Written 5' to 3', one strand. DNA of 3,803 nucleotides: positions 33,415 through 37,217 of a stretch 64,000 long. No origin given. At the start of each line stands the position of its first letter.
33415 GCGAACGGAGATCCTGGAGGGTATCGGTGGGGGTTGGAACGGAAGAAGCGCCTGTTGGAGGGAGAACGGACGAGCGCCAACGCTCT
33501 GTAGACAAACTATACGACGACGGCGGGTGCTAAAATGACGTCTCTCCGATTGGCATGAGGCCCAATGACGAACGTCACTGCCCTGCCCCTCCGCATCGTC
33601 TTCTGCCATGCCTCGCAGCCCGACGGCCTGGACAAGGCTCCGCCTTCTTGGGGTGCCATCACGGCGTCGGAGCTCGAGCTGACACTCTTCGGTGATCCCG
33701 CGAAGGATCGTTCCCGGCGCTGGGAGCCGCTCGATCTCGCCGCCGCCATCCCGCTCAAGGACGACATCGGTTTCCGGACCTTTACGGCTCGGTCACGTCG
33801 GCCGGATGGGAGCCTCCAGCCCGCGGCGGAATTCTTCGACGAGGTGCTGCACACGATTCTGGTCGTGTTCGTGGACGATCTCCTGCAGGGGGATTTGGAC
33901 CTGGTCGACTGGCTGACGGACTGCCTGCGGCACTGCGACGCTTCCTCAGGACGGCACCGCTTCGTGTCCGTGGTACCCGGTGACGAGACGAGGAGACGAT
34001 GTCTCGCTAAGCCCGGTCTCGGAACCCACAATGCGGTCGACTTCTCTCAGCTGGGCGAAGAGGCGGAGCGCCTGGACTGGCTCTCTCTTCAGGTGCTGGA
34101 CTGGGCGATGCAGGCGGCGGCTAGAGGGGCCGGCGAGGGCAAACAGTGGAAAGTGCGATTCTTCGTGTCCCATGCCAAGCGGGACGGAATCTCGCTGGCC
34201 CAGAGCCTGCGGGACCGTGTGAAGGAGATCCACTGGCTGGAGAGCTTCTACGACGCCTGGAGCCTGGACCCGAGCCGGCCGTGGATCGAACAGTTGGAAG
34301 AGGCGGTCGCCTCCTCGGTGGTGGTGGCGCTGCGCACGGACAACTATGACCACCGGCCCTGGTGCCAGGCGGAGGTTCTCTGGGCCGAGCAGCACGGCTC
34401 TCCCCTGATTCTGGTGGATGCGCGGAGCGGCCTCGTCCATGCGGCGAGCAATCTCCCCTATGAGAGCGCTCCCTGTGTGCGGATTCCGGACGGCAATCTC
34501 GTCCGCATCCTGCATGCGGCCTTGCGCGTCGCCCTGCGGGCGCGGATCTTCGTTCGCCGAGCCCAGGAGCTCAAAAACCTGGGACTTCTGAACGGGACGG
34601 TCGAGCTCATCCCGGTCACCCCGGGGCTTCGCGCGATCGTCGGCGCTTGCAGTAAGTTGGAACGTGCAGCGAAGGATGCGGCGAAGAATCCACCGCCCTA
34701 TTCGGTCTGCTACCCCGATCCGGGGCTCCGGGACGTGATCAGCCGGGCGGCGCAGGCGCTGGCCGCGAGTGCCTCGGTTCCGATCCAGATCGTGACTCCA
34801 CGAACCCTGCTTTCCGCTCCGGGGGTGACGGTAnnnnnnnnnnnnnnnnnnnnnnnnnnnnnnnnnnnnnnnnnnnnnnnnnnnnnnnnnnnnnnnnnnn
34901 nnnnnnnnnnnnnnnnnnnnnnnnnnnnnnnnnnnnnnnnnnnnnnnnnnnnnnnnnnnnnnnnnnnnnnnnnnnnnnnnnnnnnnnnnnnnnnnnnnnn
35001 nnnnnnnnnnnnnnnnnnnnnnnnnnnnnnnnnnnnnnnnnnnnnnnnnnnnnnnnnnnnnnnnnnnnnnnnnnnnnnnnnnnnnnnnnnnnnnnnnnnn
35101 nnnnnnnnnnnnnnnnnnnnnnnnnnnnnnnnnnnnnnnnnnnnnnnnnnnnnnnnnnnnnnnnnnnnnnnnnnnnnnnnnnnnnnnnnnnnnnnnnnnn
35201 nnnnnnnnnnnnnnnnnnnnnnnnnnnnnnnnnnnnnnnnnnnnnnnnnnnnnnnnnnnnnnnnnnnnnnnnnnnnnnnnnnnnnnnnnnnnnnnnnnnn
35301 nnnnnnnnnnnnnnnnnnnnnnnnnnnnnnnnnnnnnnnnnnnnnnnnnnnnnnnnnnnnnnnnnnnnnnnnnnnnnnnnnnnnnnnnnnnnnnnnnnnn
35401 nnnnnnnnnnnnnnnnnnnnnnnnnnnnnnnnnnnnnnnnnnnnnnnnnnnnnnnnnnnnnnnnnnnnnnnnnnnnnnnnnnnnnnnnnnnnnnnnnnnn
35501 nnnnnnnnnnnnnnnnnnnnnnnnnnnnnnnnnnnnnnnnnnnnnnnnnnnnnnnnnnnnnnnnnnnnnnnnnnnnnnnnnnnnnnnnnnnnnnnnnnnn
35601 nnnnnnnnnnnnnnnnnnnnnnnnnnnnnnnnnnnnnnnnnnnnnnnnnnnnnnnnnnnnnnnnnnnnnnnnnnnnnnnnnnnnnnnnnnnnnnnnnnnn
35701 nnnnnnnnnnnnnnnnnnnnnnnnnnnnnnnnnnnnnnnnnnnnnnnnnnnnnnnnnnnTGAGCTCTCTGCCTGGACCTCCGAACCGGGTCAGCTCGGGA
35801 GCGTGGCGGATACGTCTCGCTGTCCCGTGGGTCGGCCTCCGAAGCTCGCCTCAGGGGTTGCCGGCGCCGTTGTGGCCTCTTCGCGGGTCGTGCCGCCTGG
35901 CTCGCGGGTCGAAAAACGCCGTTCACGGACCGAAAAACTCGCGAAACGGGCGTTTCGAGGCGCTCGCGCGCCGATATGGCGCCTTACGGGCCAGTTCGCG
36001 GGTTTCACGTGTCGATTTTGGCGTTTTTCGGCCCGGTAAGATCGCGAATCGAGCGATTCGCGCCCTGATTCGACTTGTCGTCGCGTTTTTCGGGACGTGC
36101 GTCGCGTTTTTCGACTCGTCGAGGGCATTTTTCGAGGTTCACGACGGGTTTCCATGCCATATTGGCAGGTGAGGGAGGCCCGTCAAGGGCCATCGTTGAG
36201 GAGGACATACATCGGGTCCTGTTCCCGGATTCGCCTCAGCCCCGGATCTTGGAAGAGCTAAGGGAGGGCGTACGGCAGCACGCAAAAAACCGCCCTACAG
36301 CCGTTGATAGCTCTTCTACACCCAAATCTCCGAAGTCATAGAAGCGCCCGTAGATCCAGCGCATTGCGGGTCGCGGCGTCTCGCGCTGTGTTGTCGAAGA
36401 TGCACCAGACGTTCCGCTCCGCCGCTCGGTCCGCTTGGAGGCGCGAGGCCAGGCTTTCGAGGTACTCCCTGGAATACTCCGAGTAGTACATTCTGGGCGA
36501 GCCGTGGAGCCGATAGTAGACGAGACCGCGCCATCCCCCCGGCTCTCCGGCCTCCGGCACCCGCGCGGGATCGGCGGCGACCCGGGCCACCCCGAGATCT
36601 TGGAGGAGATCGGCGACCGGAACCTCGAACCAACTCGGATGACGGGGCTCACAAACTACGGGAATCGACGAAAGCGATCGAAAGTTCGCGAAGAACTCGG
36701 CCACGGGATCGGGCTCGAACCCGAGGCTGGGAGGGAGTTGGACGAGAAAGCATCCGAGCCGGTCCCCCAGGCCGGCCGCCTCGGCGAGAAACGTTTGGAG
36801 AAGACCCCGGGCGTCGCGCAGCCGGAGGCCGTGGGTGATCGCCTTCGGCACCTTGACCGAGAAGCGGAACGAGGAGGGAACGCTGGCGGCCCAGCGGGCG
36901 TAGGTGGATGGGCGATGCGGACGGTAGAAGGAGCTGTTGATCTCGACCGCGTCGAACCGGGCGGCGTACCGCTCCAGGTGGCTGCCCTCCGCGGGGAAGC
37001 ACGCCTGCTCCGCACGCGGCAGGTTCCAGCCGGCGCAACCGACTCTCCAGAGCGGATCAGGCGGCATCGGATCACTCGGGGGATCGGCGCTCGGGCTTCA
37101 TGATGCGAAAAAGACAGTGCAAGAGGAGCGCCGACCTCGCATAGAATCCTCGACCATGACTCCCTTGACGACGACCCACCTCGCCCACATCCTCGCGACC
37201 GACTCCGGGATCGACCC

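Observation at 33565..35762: Two-gene TIR-domain plus SLOG/LOG-like module (Thoeris-like logic without a recognisable effector) next to ada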

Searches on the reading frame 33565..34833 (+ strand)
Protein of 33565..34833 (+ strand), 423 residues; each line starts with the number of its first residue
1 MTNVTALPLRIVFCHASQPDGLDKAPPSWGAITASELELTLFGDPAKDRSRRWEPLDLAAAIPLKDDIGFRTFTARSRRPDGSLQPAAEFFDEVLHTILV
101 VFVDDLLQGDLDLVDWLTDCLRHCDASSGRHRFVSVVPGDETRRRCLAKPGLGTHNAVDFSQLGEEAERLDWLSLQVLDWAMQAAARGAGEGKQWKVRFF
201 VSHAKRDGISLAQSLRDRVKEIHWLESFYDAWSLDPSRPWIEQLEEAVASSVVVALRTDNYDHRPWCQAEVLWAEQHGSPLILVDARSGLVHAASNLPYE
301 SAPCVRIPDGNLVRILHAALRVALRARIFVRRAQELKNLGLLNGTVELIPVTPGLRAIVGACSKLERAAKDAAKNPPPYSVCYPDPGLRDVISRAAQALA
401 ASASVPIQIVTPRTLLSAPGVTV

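Call 3: search_protein_families(library=pfam, proteins=[window:33565-34833:+], max_evalue=1)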
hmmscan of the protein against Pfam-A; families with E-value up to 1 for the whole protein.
window:33565-34833:+ (423 aa): 1 family
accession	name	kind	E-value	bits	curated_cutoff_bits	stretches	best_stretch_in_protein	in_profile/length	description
PF13676.11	TIR_2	-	4.7e-11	43.7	28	1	199-282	1-87/122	TIR domain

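Call 4: search_protein_families(library=padloc, proteins=[window:33565-34833:+], max_evalue=1)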
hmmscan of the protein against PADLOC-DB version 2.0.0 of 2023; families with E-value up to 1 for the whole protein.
window:33565-34833:+ (423 aa): 2 families
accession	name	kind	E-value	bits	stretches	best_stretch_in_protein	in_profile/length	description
PDLC00434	ThsB1|ThsB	-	0.00087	16.5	1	198-277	140-219/396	TIR-like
PDLC05062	PDC-S66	-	0.036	11.5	1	193-270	145-222/282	-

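Call 5: search_protein_families(library=ncbifam, proteins=[window:33565-34833:+], max_evalue=1)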
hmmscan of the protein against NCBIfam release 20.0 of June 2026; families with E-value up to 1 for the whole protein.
window:33565-34833:+ (423 aa): 3 families
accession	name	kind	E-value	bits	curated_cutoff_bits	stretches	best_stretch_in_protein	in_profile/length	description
NF058526.1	Thoeris_type3_ThcB4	equivalog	1.3e-06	27.5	220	1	198-278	129-209/375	Thoeris type III anti-phage system protein ThcB4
NF042941.1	Retron_TIR_antiphage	equivalog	0.00073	18.4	600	1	197-271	340-414/464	TIR domain-containing anti-phage reverse transcriptase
NF040588.1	FxsC_Nterm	equivalog_domain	0.022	14.7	130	1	225-275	46-96/182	TIR-like protein FxsC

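Call 23: find_homologous_proteins(query=window:33565-34833:+)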
Query window:33565-34833:+ (423 aa): 33 proteins with E <= 0.001 among 8000 candidates.
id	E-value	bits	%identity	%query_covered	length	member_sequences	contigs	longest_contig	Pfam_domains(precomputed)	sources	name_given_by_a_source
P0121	3.1e-241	819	87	100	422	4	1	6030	PF13676.12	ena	-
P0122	5.8e-236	801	84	100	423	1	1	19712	PF13676.12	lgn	-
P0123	6.3e-234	795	85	100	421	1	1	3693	PF13676.12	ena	-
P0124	8.2e-231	784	83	100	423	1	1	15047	PF13676.12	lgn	-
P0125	3.7e-169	581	66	98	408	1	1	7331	PF13676.12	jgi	jgi:hypothetical protein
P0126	4.2e-122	426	54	97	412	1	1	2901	-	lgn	-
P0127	4.2e-118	413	51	98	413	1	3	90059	-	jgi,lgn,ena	-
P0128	1.7e-117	411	50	98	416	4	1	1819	PF13676.12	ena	-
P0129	2.6e-115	404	50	99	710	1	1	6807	PF18163.7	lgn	-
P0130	4.7e-111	390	50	100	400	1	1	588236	PF13676.12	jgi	jgi:TIR domain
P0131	2.1e-109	384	49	99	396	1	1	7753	PF13676.12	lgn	-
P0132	3.3e-106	374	51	82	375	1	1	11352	-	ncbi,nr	ncbi:MAG: toll/interleukin-1 receptor domain-containing protein [Acidobacteriota bacterium]|nr:toll/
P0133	1.8e-97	345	47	98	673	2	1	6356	PF18163.7,PF13676.12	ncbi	-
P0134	9.7e-96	339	46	91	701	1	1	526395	PF18163.7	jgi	jgi:hypothetical protein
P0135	1.9e-93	332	47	98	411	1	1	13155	PF13676.12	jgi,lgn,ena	-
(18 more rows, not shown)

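Call 66: predict_structure(alignment_id=A2)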
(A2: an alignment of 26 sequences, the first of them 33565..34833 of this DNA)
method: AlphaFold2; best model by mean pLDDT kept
length: 423 residues; sequences in the alignment: 26
mean_pLDDT: 87.8   pTM: 0.88
mean pLDDT of the five models: 87.8, 86.2, 85.6, 84.4, 84.1
residues with pLDDT >= 90: 256; 70-90: 132; 50-70: 32; < 50: 3
segments of 3 or more residues with pLDDT < 50: 1-3
pLDDT, mean of each block of 10 residues (from residue 1): 64 89 77 93 73 62 86 91 92 93 92 93 89 94 83 78 90 94 89 88 88 91 84 86 94 92 91 94 84 74 83 91 94 91 95 94 97 95 92 95 96 87 63
secondary structure, 60 per line:
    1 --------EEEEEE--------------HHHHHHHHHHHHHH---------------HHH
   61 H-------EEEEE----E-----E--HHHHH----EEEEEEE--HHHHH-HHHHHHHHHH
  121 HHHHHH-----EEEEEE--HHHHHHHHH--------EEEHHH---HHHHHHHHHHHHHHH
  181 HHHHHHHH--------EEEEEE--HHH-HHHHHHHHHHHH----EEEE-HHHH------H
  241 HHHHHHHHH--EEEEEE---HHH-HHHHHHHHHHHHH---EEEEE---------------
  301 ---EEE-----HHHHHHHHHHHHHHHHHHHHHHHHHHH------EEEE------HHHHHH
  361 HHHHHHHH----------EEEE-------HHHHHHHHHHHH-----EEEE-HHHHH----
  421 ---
elements in order: E9-14 H29-42 H58-61 E69-73 H87-91 E96-102 H105-109 H111-126 E132-137 H140-148 E157-159 H166-188 E197-202 H209-220 E225-228 H230-233 H240-249 E252-257 H265-277 E281-285 E304-306 H312-338 E345-348 H355-368 E379-382 H390-401 E407-410 H412-416

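Call 78: list_cluster_members(proteins=[window:33565-34833:+, window:34833-35759:+, window:32434-33501:+, window:27227-28711:-])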
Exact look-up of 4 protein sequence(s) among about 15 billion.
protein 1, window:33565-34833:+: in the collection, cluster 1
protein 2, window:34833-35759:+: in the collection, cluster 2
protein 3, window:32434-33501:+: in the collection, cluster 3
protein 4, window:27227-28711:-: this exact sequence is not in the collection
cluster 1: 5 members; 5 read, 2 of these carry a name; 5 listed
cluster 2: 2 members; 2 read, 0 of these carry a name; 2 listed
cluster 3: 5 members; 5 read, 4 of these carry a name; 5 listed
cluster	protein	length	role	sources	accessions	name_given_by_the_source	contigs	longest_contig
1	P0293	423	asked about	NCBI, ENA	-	-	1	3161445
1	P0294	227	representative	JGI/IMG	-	hypothetical protein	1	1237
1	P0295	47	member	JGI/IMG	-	hypothetical protein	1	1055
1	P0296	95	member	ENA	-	-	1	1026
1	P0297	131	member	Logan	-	-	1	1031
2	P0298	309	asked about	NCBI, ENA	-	-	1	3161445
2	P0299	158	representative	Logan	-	-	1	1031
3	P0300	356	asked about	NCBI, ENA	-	-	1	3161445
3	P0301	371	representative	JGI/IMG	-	AraC family transcriptional regulator of adaptative ...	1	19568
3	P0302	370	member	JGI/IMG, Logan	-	AraC family transcriptional regulator of adaptative ...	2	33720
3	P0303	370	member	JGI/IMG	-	AraC family transcriptional regulator of adaptative ...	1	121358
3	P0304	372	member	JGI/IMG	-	AraC family transcriptional regulator of adaptative ...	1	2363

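Call 79: find_encoding_contigs(protein=P0303, flank=7000, max_places=2)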
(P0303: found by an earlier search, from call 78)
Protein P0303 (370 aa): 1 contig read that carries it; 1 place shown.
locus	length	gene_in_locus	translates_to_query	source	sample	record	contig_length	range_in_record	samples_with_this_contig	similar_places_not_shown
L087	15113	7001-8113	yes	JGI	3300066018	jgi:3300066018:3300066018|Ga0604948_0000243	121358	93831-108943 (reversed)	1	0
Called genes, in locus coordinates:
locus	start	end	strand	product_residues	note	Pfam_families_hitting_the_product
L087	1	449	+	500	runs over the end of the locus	-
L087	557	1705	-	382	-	PF00465:Fe-ADH, PF13685:Fe-ADH_2, PF25137:ADH_Fe_C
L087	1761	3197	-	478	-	PF00575:S1, PF23459:S1_RRP5 (weak)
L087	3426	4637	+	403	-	-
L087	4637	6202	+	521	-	-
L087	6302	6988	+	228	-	PF01613:Flavin_Reduct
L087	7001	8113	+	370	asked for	PF02805:Ada_Zn_binding, PF00165:HTH_AraC (weak), PF12833:HTH_18, PF02870:Methyltransf_1N, PF01035:DNA_binding_1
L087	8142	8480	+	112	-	-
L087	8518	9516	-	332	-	-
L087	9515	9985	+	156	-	-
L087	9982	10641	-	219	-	-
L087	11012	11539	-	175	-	-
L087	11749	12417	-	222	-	-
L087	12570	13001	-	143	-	PF01883:FeS_assembly_P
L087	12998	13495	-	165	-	PF01592:NifU_N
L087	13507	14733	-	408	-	PF00155:Aminotran_1_2, PF00266:Aminotran_5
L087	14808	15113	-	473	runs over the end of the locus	PF19295:SufBD_N, PF01458:SUFBD_core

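Call 80: find_encoding_contigs(protein=P0302, flank=7000, max_places=2)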
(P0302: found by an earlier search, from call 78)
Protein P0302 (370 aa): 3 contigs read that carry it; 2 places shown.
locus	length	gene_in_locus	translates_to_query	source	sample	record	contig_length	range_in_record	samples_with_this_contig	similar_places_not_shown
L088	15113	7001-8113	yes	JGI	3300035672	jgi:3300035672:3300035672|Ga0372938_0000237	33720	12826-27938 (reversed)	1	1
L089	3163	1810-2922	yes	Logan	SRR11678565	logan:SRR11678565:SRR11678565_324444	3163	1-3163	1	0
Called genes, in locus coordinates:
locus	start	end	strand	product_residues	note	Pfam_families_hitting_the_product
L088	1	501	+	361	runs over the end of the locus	PF01636:APH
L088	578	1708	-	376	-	PF00465:Fe-ADH, PF13685:Fe-ADH_2, PF25137:ADH_Fe_C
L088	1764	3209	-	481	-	PF00575:S1, PF23459:S1_RRP5 (weak)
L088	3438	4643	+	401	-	-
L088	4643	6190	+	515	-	-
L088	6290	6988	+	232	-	PF01613:Flavin_Reduct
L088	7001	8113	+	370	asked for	PF02805:Ada_Zn_binding, PF00165:HTH_AraC, PF12833:HTH_18, PF02870:Methyltransf_1N, PF01035:DNA_binding_1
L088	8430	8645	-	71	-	-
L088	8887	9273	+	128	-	-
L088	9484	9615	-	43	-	-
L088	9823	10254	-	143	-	PF01883:FeS_assembly_P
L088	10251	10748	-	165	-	PF01592:NifU_N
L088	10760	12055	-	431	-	PF00155:Aminotran_1_2, PF00266:Aminotran_5, PF01053:Cys_Met_Meta_PP (faint)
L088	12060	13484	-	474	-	PF19295:SufBD_N, PF01458:SUFBD_core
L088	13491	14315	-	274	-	PF00005:ABC_tran, PF02463:SMC_N (faint), PF13304:AAA_21 (faint)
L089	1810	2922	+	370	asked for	PF02805:Ada_Zn_binding, PF00165:HTH_AraC, PF12833:HTH_18, PF02870:Methyltransf_1N, PF01035:DNA_binding_1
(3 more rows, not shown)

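Call 84: search_solved_structures(query=A2, max_evalue=1, show_alignments=2)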
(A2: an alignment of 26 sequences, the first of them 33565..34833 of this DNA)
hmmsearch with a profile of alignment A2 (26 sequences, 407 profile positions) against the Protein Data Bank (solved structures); distinct sequences matched with E-value up to 1: 6.
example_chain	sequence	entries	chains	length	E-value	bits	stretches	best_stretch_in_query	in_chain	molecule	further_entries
4lzp_B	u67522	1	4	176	0.0029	19.9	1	166-240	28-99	Putative uncharacterized protein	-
3h16_A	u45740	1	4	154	0.013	17.7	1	186-259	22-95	TIR protein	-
4c7m_A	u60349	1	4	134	0.077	15.2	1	186-240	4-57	Toll/interleukin-1 receptor domain-containing protein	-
8g83_A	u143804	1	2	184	0.65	12.2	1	178-247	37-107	NAD(+) hydrolase AbTIR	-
7uwg_A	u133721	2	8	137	0.93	11.7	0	184-247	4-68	Molecular chaperone Tir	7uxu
4lqc_A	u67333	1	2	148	0.96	11.6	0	183-240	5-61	TcpB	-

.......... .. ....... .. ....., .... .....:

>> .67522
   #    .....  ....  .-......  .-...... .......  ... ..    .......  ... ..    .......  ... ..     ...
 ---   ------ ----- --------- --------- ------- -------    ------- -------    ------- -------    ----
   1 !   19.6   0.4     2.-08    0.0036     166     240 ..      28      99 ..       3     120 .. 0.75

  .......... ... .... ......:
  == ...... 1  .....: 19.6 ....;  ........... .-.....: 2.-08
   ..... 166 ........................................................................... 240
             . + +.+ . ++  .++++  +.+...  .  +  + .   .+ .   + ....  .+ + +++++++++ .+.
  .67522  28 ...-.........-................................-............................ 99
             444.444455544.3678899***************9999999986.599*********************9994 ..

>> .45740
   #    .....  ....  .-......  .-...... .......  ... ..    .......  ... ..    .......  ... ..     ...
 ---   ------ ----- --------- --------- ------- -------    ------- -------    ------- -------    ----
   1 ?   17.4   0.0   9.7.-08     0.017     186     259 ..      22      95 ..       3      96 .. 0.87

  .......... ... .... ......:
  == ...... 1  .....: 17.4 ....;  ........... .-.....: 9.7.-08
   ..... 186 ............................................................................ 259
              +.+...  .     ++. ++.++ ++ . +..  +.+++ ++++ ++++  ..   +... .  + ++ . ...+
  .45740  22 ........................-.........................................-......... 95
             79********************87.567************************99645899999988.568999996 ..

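Call 86: search_protein_families(library=pfam, proteins=[L087:8142-8477:+, L087:8518-9513:-], max_evalue=0.01)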
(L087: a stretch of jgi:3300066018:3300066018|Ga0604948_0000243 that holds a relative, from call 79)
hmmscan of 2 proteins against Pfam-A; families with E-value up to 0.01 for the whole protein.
L087:8142-8477:+ (112 aa): 0 families

L087:8518-9513:- (331 aa): 2 families
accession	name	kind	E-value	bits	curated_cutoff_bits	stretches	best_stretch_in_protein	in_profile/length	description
PF14261.11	DUF4351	-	0.0018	18.7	25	1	265-318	6-55/59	Domain of unknown function (DUF4351)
PF09811.14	Yae1_N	-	0.0025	17.9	27.5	1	236-266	7-37/39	Essential protein Yae1, N terminal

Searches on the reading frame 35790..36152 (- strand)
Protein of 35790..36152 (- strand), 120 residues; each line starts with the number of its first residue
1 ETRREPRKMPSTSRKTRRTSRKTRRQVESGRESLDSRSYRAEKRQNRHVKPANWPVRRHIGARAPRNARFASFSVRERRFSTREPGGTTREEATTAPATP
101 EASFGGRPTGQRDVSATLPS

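Call 86: search_protein_families(library=pfam, proteins=[window:35790-36152:-], max_evalue=0.01)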
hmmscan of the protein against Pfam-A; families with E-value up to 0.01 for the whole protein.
window:35790-36152:- (120 aa): 0 families

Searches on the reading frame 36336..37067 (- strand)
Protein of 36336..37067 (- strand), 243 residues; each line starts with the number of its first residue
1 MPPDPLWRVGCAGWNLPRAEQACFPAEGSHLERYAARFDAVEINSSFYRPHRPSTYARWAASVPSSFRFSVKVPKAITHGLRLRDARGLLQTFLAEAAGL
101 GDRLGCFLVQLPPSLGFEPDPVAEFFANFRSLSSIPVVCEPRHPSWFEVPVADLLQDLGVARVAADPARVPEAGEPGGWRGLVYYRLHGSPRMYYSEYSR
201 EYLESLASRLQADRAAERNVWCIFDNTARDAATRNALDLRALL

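Call 3: search_protein_families(library=pfam, proteins=[window:36336-37067:-], max_evalue=1)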
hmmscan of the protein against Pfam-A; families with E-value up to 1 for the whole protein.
window:36336-37067:- (243 aa): 1 family
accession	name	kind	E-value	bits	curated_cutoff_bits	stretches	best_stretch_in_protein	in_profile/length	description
PF01904.24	DUF72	-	8.9e-59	199.6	25.3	1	29-241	9-216/217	Protein of unknown function DUF72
